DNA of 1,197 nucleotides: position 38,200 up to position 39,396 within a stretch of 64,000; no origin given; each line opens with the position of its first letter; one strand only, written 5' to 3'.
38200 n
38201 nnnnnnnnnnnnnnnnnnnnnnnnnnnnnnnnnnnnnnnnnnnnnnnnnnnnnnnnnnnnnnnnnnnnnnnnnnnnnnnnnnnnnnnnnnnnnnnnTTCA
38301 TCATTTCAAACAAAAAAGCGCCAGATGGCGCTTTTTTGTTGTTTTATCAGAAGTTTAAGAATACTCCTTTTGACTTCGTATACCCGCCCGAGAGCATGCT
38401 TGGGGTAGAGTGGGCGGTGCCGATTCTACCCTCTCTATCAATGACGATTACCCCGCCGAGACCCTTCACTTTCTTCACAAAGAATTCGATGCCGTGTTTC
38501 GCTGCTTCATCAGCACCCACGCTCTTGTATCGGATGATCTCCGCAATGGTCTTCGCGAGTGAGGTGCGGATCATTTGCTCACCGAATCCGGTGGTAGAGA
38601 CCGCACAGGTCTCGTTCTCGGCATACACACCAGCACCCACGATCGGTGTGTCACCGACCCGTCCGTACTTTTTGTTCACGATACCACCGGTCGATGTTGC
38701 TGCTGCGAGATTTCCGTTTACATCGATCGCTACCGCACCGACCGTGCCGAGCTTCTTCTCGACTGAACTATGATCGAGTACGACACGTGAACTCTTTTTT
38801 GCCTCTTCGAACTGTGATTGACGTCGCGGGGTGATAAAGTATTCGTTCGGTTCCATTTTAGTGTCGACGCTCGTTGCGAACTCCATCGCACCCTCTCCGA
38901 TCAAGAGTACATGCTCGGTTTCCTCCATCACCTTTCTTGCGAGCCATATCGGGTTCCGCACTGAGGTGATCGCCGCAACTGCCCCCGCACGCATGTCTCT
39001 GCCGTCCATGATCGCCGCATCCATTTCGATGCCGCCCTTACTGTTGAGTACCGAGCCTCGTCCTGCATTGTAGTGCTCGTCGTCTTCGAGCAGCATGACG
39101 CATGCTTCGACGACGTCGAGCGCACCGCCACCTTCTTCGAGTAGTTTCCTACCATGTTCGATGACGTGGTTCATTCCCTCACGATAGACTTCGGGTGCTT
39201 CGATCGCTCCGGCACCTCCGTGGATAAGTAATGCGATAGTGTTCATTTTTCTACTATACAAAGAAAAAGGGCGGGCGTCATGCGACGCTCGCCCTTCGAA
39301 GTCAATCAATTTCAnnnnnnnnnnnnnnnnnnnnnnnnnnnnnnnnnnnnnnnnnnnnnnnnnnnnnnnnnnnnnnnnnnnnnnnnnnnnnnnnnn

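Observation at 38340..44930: str operon split: 6.6-kb insertion between fusA and tuf carrying two Ntn amidohydrolases and unknown genes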

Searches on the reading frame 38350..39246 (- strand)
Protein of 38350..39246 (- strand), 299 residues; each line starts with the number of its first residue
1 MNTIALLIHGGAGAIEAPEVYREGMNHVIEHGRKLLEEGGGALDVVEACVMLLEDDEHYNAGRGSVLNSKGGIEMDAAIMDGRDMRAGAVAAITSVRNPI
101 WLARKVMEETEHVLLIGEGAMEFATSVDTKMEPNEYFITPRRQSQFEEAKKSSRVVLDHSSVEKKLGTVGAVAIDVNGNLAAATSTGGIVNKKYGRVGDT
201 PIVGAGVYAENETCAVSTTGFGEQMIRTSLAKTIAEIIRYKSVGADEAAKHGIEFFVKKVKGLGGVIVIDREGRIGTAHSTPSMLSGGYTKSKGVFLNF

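Call 5: search_protein_families(library=pfam, proteins=[window:38350-39246:-], max_evalue=1)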
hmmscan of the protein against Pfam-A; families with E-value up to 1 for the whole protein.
window:38350-39246:- (299 aa): 1 family
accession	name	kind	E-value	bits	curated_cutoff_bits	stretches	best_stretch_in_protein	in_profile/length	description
PF01112.23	Asparaginase_2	-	3.1e-99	332.4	27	1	5-290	2-299/309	Asparaginase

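Call 6: search_protein_families(library=ncbifam, proteins=[window:38350-39246:-], max_evalue=1)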
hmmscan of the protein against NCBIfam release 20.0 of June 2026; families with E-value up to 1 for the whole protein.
window:38350-39246:- (299 aa): 1 family
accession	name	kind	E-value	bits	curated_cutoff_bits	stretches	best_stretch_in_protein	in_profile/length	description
NF007589.0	PRK10226.1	equivalog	5.2e-74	249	567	1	1-284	1-295/321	beta-aspartyl-peptidase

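Call 37: list_cluster_members(proteins=[window:38350-39246:-, window:39315-40337:-, window:40859-41173:+, P0008, window:42116-42355:+, window:42406-42885:+, window:42931-43614:+, window:43817-44164:+, window:44253-44576:-])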
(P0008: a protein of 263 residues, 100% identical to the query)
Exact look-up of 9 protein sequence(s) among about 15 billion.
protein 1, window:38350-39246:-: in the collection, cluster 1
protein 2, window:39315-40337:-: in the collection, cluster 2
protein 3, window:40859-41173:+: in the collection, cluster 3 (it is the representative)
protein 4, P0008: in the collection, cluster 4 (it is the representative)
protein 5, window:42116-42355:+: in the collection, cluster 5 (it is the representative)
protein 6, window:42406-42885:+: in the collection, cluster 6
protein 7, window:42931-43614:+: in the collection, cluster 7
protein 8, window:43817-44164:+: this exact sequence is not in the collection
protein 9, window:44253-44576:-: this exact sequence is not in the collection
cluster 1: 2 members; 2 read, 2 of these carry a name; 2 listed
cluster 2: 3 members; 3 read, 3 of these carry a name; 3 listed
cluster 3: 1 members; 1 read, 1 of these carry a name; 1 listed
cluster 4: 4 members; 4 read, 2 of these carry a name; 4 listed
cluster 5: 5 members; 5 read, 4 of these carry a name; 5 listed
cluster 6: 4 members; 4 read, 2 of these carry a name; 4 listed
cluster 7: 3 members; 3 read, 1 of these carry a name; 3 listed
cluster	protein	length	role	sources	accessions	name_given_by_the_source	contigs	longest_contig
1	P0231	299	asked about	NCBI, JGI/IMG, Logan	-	beta-aspartyl-peptidase (threonine type)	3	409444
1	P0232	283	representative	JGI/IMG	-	beta-aspartyl-peptidase (threonine type)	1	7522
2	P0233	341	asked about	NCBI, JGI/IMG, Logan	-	hypothetical protein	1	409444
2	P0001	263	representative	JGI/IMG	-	hypothetical protein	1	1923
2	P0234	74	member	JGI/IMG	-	hypothetical protein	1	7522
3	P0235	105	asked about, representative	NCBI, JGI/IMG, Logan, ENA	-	hypothetical protein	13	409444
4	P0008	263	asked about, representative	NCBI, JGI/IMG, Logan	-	glutamine amidotransferase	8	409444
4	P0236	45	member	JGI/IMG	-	hypothetical protein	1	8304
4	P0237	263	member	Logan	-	-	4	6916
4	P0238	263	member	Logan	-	-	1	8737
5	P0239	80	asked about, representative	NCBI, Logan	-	-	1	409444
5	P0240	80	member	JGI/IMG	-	hypothetical protein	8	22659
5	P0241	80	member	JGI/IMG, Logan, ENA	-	hypothetical protein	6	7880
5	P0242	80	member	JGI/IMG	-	hypothetical protein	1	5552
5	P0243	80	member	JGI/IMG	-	hypothetical protein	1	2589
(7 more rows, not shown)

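Call 66: search_protein_families(library=padloc, proteins=[window:38350-39246:-], max_evalue=0.01)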
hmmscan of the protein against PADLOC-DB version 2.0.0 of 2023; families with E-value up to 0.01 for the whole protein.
window:38350-39246:- (299 aa): 0 families

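Call 68: search_solved_structures(query=window:38350-39246:-, max_evalue=1e-20)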
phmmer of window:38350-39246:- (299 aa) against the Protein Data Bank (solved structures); distinct sequences matched with E-value up to 1e-20: 48.
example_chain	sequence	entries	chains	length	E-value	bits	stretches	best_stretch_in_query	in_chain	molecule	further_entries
4o0c_A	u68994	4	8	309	5.2e-69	236.2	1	1-275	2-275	Isoaspartyl peptidase/L-asparaginase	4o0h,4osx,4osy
4pvp_A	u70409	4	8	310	5.3e-69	236.1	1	1-275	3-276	Isoaspartyl peptidase/L-asparaginase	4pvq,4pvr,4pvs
4o0d_A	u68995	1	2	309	1.9e-68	234.3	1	1-275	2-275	Isoaspartyl peptidase/L-asparaginase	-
4o0g_A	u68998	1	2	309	2.8e-68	233.8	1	1-275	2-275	Isoaspartyl peptidase/L-asparaginase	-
4o0e_A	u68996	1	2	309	2.8e-68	233.8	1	1-275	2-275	Isoaspartyl peptidase/L-asparaginase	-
4o0f_A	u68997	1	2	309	2.8e-68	233.8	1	1-275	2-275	Isoaspartyl peptidase/L-asparaginase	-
3tkj_A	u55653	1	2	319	9e-68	232.1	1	4-275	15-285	L-asparaginase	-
4o47_A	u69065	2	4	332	3.9e-67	230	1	6-281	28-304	Uncharacterized protein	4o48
2zak_A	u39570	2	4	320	1e-65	225.3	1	6-289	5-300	L-asparaginase precursor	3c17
4et0_A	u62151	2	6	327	1.5e-64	221.5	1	4-275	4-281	L-asparaginase | Isoaspartyl peptidase/L-asparaginase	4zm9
9hnc_AAA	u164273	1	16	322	7.2e-58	199.6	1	5-287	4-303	beta-aspartyl-peptidase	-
1p4k_A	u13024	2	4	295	3.3e-42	148.2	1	31-264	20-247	N(4)-(Beta-N-acetylglucosaminyl)-L-asparaginase | N(4)-(Beta-N-acetylglucosaminyl)-L-asparaginase precursor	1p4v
9gaf_A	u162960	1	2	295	4.4e-42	147.8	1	29-264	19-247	PROTEIN (GLYCOSYLASPARAGINASE)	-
9gaa_A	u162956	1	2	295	2e-41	145.7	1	31-264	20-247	PROTEIN (GLYCOSYLASPARAGINASE)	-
9gac_A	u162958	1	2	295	2.6e-41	145.3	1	31-264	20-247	PROTEIN (GLYCOSYLASPARAGINASE)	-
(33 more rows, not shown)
